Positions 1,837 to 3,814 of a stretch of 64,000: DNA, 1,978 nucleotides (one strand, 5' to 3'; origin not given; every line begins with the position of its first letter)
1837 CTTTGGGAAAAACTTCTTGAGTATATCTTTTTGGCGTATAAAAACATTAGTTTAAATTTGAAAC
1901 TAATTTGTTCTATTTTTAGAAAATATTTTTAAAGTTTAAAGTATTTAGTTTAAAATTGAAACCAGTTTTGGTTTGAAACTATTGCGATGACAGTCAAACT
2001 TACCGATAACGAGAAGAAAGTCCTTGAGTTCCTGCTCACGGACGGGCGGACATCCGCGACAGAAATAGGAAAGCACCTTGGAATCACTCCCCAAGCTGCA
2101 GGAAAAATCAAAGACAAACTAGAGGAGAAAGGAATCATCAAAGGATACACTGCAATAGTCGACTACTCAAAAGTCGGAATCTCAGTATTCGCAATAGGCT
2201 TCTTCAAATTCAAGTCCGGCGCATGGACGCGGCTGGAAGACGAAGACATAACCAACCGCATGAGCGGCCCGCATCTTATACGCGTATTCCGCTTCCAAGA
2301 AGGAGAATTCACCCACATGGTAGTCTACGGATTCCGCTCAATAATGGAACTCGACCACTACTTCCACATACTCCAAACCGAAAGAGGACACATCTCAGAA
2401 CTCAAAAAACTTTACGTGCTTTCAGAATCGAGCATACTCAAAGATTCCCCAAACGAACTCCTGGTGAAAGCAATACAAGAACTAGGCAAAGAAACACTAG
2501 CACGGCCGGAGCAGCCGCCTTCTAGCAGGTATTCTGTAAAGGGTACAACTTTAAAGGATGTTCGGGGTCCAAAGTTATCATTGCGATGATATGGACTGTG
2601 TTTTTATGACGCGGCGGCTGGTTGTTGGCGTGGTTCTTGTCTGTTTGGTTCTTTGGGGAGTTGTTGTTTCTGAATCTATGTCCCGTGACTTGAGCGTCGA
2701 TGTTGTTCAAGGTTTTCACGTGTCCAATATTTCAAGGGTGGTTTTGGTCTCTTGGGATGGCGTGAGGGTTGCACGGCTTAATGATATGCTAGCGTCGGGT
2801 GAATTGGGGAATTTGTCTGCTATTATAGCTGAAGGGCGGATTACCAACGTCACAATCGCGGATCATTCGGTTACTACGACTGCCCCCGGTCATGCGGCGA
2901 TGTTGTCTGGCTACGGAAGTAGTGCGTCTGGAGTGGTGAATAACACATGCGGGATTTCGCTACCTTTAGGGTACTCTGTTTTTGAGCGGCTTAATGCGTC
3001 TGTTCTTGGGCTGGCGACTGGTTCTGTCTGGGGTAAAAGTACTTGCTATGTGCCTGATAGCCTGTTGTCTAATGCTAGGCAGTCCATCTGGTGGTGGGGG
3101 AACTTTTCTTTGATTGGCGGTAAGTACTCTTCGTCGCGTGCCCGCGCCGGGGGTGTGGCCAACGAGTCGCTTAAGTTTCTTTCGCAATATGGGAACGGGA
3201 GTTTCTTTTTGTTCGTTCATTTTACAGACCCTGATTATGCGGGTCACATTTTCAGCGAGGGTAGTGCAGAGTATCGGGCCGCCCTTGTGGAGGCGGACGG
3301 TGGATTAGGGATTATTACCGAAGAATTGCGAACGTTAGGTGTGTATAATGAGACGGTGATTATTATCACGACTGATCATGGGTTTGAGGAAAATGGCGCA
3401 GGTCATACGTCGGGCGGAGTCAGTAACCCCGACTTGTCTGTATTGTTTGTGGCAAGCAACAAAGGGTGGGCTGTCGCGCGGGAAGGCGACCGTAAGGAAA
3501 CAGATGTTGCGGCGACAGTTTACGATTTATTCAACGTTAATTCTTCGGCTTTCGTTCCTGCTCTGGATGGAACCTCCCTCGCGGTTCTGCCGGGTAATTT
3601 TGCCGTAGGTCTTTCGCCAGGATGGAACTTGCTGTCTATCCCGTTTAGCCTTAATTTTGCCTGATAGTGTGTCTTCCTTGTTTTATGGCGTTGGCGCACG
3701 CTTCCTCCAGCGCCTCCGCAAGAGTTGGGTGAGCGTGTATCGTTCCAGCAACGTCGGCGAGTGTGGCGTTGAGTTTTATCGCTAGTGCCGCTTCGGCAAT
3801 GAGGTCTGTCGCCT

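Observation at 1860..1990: Triplicated GTTT-N6-GAAAC palindromes between divergent gdhA and lrp: probable Lrp operator array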

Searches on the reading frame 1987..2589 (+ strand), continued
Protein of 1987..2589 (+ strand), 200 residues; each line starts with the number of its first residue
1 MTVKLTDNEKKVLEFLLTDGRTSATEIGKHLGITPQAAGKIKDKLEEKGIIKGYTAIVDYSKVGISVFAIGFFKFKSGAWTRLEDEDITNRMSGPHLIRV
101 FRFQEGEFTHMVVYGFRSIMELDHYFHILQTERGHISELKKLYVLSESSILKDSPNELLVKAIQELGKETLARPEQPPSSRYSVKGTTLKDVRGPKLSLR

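Call 25: search_protein_families(library=pfam, proteins=[L012:2325-3929:-, L025:2605-3921:-, L026:2654-3913:-, L028:4592-6130:-, L025:4623-5000:-, L020:2037-3761:-, L029:2531-3916:-, L016:4558-5904:-], max_evalue=0.00001)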
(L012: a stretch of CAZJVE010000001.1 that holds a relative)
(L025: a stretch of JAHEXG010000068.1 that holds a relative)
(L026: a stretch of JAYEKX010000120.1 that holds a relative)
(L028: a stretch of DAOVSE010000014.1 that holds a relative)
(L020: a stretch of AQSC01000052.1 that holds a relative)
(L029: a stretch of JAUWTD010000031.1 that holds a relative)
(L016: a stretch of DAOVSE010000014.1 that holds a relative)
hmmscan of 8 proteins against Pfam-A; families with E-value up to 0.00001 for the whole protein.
L012:2325-3929:- (534 aa): 1 family
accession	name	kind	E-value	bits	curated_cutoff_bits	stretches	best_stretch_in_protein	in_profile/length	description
PF01645.23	Glu_synthase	-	1.4e-06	28.2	20.4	0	287-396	190-296/369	Conserved region in glutamate synthase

L025:2605-3921:- (438 aa): 2 families
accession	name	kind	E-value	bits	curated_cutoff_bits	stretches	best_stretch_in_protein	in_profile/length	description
PF02754.22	CCG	-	2e-24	85.9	20.6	2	146-234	1-84/85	Cysteine-rich domain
PF13183.11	Fer4_8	-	1.7e-06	28.9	27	1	305-365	7-67/68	4Fe-4S dicluster domain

L026:2654-3913:- (419 aa): 2 families
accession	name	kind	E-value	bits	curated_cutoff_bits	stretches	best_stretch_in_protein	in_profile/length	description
PF00208.27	ELFV_dehydrog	-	8.4e-84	281.5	23.4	1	185-417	1-241/241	Glutamate/Leucine/Phenylalanine/Valine dehydrogenase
PF02812.23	ELFV_dehydrog_N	-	3.9e-57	192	25.3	1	39-167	1-129/129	Glu/Leu/Phe/Val dehydrogenase, dimerisation domain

L028:4592-6130:- (512 aa): 4 families
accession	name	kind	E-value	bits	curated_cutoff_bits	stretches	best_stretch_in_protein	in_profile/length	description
PF00117.34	GATase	-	9.4e-45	153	22.8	1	6-191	1-189/190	Glutamine amidotransferase class-I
PF00958.27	GMP_synt_C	-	4.2e-42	142.6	27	1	420-511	1-92/92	GMP synthase C terminal domain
PF02540.23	NAD_synthase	-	3.8e-11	43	21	1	205-284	5-84/242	NAD synthase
PF07722.19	Peptidase_C26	-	1.6e-07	31.8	20.5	1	75-174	102-219/219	Peptidase C26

L025:4623-5000:- (125 aa): 0 families

L020:2037-3761:- (574 aa): 1 family
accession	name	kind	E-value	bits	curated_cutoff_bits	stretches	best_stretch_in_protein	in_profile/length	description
PF00834.25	Ribul_P_3_epim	-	7.2e-39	133.7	21.1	2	460-553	106-198/198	Ribulose-phosphate 3 epimerase family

L029:2531-3916:- (461 aa): 0 families

L016:4558-5904:- (448 aa): 2 families
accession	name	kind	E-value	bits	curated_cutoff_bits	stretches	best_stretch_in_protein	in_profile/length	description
PF00120.29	Gln-synt_C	-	3.3e-139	464.2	24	1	108-444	2-344/344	Glutamine synthetase, catalytic domain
PF03951.24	Gln-synt_N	-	7.2e-32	109.3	33.4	1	19-101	1-82/82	Glutamine synthetase, beta-Grasp domain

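Call 38: find_related_loci(query=A1, collection=metagenome_contigs, flank=2500)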
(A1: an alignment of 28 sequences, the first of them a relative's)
Query A1 (200 aa) in metagenome_contigs; peptide patterns used: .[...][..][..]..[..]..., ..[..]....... (x = any residue, [..] = any of these).
539 stretches matched a pattern; 134 encode a relative of the query (tblastn E <= 1e-3); the best 80 are kept; 80 distinct loci.
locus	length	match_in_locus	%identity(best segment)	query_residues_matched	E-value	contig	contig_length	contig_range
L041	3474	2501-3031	68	1-177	1e-82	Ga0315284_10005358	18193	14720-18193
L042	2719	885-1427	67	1-181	1e-83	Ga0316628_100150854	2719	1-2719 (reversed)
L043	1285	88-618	68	1-177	3e-87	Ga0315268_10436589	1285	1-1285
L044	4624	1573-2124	66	1-181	7e-82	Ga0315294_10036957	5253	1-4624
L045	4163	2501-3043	66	1-181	4e-81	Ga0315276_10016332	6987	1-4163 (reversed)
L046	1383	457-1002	65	1-181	4e-84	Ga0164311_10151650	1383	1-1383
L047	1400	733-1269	64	1-179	2e-83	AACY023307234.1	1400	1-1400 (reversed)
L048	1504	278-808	63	1-177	2e-82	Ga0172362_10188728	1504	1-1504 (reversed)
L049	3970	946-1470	65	1-175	1e-76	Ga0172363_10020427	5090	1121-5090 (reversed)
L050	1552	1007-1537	62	1-177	8e-79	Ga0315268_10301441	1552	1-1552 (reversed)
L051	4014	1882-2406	64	1-175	3e-75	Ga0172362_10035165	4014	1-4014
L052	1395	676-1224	57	3-192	2e-77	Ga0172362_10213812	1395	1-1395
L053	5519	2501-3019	62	4-176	8e-73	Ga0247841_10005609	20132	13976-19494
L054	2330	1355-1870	62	4-175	7e-74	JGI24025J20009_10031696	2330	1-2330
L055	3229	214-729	62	4-175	2e-72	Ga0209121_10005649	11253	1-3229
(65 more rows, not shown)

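Call 55: search_solved_structures(query=A1, max_evalue=1e-10, show_alignments=4)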
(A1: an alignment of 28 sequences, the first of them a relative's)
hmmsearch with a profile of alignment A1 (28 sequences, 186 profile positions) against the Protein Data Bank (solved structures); distinct sequences matched with E-value up to 1e-10: 4.
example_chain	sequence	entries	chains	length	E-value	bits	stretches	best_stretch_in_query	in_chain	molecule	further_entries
1i1g_A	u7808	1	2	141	5.2e-12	49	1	7-92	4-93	TRANSCRIPTIONAL REGULATOR LRPA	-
8q90_A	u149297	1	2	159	7.8e-12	48.4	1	8-132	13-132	AsnC family transcriptional regulator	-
2cyy_A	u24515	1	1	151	9.6e-12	48.1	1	4-128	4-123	Putative HTH-type transcriptional regulator PH1519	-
1ri7_A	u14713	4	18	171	1.4e-11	47.6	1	4-128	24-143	Putative transcriptional regulator | Putative HTH-type transcriptional regulator PH1519 | Uncharacterized HTH-type transcriptional regulator PH1519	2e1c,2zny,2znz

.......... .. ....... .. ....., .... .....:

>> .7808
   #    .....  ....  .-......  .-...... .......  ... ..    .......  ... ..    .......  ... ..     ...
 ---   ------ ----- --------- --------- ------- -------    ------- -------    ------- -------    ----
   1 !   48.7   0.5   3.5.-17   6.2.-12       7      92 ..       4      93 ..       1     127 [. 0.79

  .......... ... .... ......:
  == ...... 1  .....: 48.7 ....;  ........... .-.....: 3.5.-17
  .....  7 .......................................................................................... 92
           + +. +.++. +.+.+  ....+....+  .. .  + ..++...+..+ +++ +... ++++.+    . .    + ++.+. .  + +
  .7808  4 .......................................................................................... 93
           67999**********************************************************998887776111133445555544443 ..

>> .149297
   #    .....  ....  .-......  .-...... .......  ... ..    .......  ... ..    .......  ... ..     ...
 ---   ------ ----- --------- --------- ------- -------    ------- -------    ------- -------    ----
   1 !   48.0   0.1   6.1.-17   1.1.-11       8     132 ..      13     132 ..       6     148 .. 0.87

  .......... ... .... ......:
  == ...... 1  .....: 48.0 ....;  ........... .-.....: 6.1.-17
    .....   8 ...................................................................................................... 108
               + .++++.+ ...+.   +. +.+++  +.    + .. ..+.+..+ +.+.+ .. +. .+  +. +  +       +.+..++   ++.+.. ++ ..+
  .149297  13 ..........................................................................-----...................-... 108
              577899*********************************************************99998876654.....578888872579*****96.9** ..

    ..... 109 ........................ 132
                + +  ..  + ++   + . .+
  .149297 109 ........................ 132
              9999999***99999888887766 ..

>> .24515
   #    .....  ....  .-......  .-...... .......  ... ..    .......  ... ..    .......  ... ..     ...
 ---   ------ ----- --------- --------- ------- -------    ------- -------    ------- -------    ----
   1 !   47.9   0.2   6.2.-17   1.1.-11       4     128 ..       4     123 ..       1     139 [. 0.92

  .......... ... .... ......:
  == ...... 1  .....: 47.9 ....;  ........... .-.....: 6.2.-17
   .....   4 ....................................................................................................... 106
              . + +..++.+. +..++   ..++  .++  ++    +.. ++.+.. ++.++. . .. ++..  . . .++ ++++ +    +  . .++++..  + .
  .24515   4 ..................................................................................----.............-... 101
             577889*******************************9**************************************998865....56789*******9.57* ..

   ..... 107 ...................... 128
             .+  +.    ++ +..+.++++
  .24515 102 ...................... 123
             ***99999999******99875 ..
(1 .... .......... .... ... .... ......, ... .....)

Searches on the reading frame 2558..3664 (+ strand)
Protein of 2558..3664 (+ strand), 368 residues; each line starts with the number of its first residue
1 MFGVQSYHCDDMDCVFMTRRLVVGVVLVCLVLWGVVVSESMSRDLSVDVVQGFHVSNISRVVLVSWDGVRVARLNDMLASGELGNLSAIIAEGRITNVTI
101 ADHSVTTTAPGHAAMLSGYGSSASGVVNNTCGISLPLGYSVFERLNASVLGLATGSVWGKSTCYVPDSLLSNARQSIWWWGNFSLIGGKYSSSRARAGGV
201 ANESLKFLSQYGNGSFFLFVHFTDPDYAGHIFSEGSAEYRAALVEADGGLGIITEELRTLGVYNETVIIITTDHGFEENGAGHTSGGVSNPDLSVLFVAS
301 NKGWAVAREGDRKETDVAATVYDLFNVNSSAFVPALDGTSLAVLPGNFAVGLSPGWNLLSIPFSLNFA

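Call 3: search_protein_families(library=pfam, proteins=[window:2558-3664:+], max_evalue=0.01)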
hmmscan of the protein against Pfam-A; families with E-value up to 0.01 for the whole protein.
window:2558-3664:+ (368 aa): 3 families
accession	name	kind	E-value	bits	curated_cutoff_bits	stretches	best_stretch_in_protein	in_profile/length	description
PF01663.27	Phosphodiest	-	7e-19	69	23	2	213-279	158-224/342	Type I phosphodiesterase / nucleotide pyrophosphatase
PF00884.28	Sulfatase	-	7.2e-10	39.1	25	1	234-327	201-301/301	Sulfatase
PF01676.23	Metalloenzyme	-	4.9e-05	23.4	24.3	1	217-287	149-215/252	Metalloenzyme superfamily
